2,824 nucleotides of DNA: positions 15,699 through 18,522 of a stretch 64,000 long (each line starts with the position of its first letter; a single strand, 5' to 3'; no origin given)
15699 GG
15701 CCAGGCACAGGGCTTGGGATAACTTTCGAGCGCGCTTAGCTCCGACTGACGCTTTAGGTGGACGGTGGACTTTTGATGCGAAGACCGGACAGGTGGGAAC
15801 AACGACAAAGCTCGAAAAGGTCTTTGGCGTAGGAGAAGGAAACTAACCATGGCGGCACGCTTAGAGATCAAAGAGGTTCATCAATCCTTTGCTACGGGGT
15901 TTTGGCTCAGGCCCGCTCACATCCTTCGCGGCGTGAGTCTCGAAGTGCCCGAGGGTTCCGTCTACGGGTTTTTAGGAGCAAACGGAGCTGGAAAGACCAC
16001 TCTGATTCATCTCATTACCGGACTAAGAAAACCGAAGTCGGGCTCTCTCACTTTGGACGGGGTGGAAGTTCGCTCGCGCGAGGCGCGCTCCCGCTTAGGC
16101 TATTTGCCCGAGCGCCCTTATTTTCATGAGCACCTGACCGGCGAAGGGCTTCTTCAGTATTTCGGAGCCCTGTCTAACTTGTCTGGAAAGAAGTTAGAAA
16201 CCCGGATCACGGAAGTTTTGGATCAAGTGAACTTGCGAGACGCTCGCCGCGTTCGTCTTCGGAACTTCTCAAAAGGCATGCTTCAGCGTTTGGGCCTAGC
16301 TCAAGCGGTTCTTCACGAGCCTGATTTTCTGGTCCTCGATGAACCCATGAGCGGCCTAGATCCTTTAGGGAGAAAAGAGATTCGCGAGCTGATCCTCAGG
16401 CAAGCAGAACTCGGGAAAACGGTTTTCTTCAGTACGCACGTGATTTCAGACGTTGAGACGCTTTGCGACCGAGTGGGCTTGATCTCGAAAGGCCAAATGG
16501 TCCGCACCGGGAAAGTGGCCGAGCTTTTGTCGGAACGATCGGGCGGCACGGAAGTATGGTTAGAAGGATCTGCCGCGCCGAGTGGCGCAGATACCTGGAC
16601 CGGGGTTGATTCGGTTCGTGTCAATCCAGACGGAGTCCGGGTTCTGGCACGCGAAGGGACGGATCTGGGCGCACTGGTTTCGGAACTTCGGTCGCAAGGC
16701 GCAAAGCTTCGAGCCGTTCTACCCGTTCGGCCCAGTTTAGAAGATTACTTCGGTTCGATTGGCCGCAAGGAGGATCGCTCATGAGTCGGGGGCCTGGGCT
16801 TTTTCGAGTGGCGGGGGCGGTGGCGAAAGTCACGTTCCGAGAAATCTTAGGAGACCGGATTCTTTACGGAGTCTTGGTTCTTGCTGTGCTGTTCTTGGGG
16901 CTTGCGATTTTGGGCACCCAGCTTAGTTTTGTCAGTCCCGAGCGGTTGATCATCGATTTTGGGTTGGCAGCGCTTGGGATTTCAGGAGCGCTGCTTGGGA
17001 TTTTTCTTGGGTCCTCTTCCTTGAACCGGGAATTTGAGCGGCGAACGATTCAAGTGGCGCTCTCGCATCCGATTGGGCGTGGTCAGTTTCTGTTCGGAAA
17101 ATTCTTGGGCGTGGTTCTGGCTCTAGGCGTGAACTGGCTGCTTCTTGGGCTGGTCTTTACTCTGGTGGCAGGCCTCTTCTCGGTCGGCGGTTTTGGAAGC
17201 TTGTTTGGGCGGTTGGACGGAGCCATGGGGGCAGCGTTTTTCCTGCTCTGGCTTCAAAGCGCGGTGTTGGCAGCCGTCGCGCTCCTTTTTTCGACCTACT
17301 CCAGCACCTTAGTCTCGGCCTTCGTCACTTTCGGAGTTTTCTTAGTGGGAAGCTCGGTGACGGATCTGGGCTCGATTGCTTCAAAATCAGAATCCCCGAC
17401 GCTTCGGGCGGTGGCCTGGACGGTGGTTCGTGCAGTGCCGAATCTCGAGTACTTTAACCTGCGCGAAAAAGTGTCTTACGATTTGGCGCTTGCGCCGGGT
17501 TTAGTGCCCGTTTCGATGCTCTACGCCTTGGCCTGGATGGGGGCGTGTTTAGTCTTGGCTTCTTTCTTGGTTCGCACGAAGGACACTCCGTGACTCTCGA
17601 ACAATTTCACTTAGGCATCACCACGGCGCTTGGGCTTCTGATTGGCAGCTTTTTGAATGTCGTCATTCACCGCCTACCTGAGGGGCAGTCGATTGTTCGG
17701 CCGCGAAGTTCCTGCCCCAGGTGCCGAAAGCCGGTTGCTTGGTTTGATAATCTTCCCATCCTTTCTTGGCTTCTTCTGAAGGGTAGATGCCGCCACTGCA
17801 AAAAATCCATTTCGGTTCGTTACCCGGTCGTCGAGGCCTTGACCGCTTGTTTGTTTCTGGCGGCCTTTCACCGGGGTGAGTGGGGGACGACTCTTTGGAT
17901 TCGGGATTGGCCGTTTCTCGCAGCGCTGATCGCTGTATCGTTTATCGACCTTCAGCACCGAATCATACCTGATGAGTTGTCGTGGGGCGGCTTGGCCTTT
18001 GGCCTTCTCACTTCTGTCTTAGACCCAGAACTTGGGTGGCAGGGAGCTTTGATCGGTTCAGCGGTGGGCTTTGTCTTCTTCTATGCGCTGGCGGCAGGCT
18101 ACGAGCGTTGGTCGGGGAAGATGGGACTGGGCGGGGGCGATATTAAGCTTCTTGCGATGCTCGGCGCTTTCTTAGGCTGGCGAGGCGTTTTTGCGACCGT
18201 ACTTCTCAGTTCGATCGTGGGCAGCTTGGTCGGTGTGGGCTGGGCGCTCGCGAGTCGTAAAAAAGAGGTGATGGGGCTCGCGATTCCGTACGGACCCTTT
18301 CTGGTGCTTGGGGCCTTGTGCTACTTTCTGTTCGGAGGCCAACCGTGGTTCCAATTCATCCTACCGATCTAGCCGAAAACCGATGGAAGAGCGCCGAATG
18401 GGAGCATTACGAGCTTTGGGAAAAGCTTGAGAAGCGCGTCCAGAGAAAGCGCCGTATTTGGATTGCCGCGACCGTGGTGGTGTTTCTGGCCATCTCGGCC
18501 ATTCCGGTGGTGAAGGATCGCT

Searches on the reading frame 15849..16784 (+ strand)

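Call 3: search_protein_families(library=pfam, proteins=[window:15849-16784:+])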
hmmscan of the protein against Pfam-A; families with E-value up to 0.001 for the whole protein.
window:15849-16784:+ (311 aa): 2 families
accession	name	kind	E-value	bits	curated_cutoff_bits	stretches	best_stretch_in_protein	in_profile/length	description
PF00005.33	ABC_tran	-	2e-29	103.4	25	1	26-167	1-136/137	ABC transporter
PF13304.12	AAA_21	-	4.5e-13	50.4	27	1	80-197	173-298/304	AAA domain, putative AbiEii toxin, Type IV TA system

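Call 4: search_protein_families(library=ncbifam, proteins=[window:15849-16784:+])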
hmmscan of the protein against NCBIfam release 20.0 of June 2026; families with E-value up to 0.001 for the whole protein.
window:15849-16784:+ (311 aa): 183 families (the best 25 are shown)
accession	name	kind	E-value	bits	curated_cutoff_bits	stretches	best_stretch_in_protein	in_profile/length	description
TIGR01188.1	drrA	subfamily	2.8e-59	200.9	312.45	1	26-301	9-297/302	daunorubicin resistance ABC transporter, ATP-binding protein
TIGR03522.1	GldA_ABC_ATP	equivalog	9.3e-53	179.6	402.6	1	24-228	16-221/301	gliding motility-associated ABC transporter ATP-binding subunit GldA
TIGR03740.1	galliderm_ABC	subfamily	2.5e-52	177.8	309.75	1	22-223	12-208/223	lantibiotic protection ABC transporter ATP-binding subunit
NF033858.1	ABC2_perm_RbbA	equivalog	1.9e-42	145.3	1050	1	28-231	284-489/909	ribosome-associated ATPase/putative transporter RbbA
TIGR03864.1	PQQ_ABC_ATP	hypoth_equivalog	6.2e-41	140.4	302.25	1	6-231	3-224/236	ABC transporter, ATP-binding subunit, PQQ-dependent alcohol dehydrogenase system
NF010060.0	PRK13537.1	equivalog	8.3e-41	139.9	521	1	24-237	29-244/314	nodulation factor ABC transporter ATP-binding protein NodI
NF010059.0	PRK13536.1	equivalog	1.8e-40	138.7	549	1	24-236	57-271/342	nodulation factor ABC transporter ATP-binding protein NodI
TIGR01288.1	nodI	equivalog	4.7e-39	134.2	424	1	25-262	19-257/303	nodulation factor ABC transporter ATP-binding protein NodI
TIGR04406.1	LPS_export_lptB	equivalog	1.1e-36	126.3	240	1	24-231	15-227/239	LPS export ABC transporter ATP-binding protein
NF047565.1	PSM_export_PmtA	equivalog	1.5e-36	126.1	350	1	26-228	17-217/282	phenol-soluble modulin export ABC transporter ATP-binding protein PmtA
TIGR04521.1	ECF_ATPase_2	equivalog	3.2e-35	121.6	330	1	7-231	3-237/279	energy-coupling factor transporter ATPase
TIGR02769.1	nickel_nikE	equivalog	1.9e-32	112.8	332.55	2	108-232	118-244/265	nickel import ATP-binding protein NikE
TIGR01166.1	cbiO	subfamily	8.4e-31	106.9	211.8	1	23-199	5-187/190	cobalt ABC transporter, ATP-binding protein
TIGR02314.1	ABC_MetN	equivalog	1.5e-30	106.4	499.7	1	6-229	3-231/343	methionine ABC transporter ATP-binding protein MetN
TIGR01186.1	proV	subfamily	3.2e-30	105.5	326.6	1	28-229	11-220/363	betaine/proline/choline family ABC transporter ATP-binding protein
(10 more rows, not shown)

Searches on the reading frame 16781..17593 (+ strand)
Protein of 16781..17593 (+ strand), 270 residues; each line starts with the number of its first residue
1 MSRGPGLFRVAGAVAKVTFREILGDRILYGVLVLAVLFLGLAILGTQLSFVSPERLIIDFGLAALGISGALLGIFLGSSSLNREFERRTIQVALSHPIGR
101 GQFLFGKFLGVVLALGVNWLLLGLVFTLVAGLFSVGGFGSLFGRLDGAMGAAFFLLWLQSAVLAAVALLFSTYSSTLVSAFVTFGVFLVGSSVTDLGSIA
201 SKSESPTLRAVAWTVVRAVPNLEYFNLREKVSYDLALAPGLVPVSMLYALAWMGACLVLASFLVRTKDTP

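Call 3: search_protein_families(library=pfam, proteins=[window:16781-17593:+])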
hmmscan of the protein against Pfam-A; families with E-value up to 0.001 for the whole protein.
window:16781-17593:+ (270 aa): 4 families
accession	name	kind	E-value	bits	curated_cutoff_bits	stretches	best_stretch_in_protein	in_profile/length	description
PF12679.13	ABC2_membrane_2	-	6.8e-11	42.4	27.2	1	47-195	36-200/283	ABC-2 family transporter protein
PF12730.13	ABC2_membrane_4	-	2.9e-05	24.6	27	1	58-182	50-174/179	ABC-2 family transporter protein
PF13346.12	ABC2_membrane_5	-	0.00022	21.3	25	1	67-202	41-172/205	ABC-2 family transporter protein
PF12698.13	ABC2_membrane_3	-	0.00083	19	31.6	1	57-193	160-291/347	ABC-2 family transporter protein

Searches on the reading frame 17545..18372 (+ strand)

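Call 3: search_protein_families(library=pfam, proteins=[window:17545-18372:+])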
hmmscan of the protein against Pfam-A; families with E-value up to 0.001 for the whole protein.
window:17545-18372:+ (275 aa): 2 families
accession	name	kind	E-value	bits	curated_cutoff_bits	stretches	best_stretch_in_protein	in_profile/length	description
PF06750.18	A24_N_bact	-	9.7e-37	125.4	23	1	29-109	2-82/84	Bacterial Peptidase A24 N-terminal domain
PF01478.23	Peptidase_A24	-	3.5e-21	76.1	26.5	1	124-230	3-103/104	Type IV leader peptidase family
